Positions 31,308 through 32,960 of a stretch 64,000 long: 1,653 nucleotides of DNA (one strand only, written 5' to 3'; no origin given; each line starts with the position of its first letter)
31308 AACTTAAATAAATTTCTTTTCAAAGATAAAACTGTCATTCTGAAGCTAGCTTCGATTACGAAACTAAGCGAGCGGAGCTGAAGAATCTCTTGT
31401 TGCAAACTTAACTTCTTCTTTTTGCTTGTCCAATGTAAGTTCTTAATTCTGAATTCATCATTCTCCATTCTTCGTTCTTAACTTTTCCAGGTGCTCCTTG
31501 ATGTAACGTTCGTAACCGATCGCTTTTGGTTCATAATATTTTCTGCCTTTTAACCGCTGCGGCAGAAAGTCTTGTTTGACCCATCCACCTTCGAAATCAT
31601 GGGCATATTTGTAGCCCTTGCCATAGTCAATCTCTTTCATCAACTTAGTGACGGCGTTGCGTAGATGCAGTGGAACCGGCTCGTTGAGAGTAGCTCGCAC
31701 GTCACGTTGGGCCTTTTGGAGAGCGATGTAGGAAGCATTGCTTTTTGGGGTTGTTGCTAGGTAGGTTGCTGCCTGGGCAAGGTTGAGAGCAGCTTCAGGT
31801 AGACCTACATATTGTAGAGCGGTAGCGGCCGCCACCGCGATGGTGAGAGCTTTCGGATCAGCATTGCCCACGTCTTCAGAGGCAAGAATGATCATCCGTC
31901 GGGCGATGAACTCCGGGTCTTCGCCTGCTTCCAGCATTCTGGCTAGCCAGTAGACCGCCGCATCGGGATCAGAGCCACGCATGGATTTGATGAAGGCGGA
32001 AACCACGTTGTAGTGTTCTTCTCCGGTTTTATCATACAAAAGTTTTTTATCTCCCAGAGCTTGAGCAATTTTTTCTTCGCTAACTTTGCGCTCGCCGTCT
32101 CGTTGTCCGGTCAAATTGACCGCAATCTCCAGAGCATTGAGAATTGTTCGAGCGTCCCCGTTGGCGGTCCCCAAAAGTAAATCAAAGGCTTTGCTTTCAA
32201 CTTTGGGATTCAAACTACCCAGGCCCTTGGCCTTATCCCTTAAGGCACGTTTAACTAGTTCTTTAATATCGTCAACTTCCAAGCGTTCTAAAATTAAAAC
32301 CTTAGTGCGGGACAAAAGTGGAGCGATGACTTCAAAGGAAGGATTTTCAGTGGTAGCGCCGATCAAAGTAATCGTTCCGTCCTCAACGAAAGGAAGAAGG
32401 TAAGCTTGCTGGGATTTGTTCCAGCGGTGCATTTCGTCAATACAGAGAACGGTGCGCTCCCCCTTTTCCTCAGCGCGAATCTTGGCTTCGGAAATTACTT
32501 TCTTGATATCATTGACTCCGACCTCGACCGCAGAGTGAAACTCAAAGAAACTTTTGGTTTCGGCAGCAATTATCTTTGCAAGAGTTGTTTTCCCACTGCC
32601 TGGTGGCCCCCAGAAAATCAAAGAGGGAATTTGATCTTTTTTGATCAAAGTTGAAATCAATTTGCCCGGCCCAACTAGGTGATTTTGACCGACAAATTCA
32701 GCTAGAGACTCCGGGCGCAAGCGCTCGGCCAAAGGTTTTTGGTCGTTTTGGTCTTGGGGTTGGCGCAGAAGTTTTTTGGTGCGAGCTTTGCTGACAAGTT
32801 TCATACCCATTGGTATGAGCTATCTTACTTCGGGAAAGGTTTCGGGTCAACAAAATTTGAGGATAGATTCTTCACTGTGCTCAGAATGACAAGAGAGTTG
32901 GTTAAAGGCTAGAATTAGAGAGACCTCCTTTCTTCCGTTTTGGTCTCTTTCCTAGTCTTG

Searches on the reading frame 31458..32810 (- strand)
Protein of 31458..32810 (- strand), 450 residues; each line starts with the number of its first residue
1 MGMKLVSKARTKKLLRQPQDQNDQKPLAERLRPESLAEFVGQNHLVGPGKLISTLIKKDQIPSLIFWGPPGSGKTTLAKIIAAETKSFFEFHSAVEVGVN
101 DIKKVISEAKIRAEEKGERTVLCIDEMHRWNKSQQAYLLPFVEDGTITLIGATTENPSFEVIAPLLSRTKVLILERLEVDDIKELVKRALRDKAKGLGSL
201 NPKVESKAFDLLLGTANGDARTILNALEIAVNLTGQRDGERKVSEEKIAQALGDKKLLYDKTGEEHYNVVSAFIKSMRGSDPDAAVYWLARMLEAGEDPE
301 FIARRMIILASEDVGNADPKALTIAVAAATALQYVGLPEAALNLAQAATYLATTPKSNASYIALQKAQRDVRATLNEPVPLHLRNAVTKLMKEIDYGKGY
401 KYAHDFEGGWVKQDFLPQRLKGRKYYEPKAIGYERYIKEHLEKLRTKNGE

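Call 8: search_protein_families(library=pfam, proteins=[window:31458-32810:-], max_evalue=0.01)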
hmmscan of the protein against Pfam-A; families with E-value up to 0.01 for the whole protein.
window:31458-32810:- (450 aa): 22 families
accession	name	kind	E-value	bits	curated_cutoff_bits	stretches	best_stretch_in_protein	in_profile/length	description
PF12002.13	MgsA_C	-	1.9e-72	243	27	1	279-444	1-166/167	MgsA AAA+ ATPase C terminal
PF16193.11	AAA_assoc_2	-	4e-26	91.5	34.3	1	201-278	4-81/81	AAA C-terminal domain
PF00004.35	AAA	-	9.5e-15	55.6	21.2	1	64-173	1-127/131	ATPase family associated with various cellular activities (AAA)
PF05496.18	RuvB_N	-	3e-14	53.5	27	1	31-150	1-116/159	Holliday junction DNA helicase RuvB P-loop domain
PF07728.20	AAA_5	-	3.4e-05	24.3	22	1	64-155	2-103/139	AAA domain (dynein-related subfamily)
PF07724.20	AAA_2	-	0.00023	21.7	27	1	60-148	2-105/166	AAA domain (Cdc48 subfamily)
PF00931.28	NB-ARC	-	0.00024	20.9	23.5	1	50-106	7-66/248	NB-ARC domain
PF20720.3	nSTAND3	-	0.0003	21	27.2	1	64-109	20-64/155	Novel STAND NTPase 3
PF00158.32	Sigma54_activat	-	0.00035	20.7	20.2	0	115-157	90-132/168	Sigma-54 interaction domain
PF13238.12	AAA_18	-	0.0005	21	29.4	1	67-139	4-60/128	AAA domain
PF13401.12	AAA_22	-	0.00059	20.6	27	0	63-84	7-28/130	AAA domain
PF03969.22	AFG1_ATPase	-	0.00067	19.2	27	1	6-128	2-136/361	AFG1-like ATPase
PF13173.12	AAA_14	-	0.00076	19.9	27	1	64-136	5-80/129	AAA domain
PF13191.12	AAA_16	-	0.0014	19.6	32.6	0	60-82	23-45/167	AAA ATPase domain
PF06068.19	TIP49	-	0.0027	17.4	23.8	1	38-105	25-96/347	TIP49 P-loop domain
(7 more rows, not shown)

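Call 35: find_homologous_proteins(query=window:31458-32810:-, max_evalue=1e-30)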
Query window:31458-32810:- (450 aa): 8000 proteins with E <= 1e-30 among 8000 candidates; the best 120 are listed.
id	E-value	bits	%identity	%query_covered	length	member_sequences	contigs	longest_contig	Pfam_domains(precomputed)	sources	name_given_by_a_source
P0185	2.3e-293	990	100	100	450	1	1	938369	PF16193.12,PF00004.36,PF05496.19,PF12002.14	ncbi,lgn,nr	ncbi:MAG: replication-associated recombination protein A [bacterium]|nr:replication-associated recom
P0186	2.7e-234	795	81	99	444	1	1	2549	PF16193.12,PF00004.36,PF05496.19,PF07728.21,PF12002.14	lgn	-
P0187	9.0e-233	790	78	99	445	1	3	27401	PF16193.12,PF00004.36,PF05496.19,PF07728.21,PF12002.14,PF00931.29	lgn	-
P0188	2.1e-224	763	79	99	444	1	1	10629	PF13173.13,PF16193.12,PF00004.36,PF05496.19,PF07728.21,PF12002.14,PF00931.29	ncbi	-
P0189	2.3e-223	759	78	99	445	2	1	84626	PF13173.13,PF16193.12,PF00004.36,PF05496.19,PF07728.21,PF12002.14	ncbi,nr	ncbi:MAG TPA: replication-associated recombination protein A [Candidatus Saccharimonadales bacterium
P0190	7.2e-219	745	79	94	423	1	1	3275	PF13173.13,PF16193.12,PF00004.36,PF05496.19,PF07728.21,PF12002.14,PF00931.29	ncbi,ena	-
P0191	2.5e-218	743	76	96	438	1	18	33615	PF13173.13,PF16193.12,PF00004.36,PF05496.19,PF07728.21,PF12002.14,PF00931.29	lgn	-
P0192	3.9e-217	739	79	94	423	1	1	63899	PF16193.12,PF00004.36,PF05496.19,PF14532.13,PF07728.21,PF12002.14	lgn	-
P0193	8.7e-217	738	77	95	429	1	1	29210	PF16193.12,PF00004.36,PF05496.19,PF07728.21,PF12002.14,PF20720.4,PF00931.29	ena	-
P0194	1.2e-215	734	77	96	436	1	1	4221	PF13173.13,PF16193.12,PF00004.36,PF05496.19,PF07728.21,PF12002.14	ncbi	-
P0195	2.3e-214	730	76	94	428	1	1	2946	PF13173.13,PF16193.12,PF00004.36,PF05496.19,PF07728.21,PF12002.14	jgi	jgi:putative ATPase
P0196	1.5e-213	727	78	94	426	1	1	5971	PF13173.13,PF16193.12,PF00004.36,PF05496.19,PF07728.21,PF12002.14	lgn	-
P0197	3.9e-213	726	76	96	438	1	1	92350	PF16193.12,PF00004.36,PF05496.19,PF07728.21,PF12002.14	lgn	-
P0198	5.6e-213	725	75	94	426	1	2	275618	PF13173.13,PF16193.12,PF00004.36,PF05496.19,PF07728.21,PF12002.14,PF20720.4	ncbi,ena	-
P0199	8.9e-213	725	76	94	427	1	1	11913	PF13173.13,PF16193.12,PF00004.36,PF05496.19,PF07728.21,PF12002.14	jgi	jgi:putative ATPase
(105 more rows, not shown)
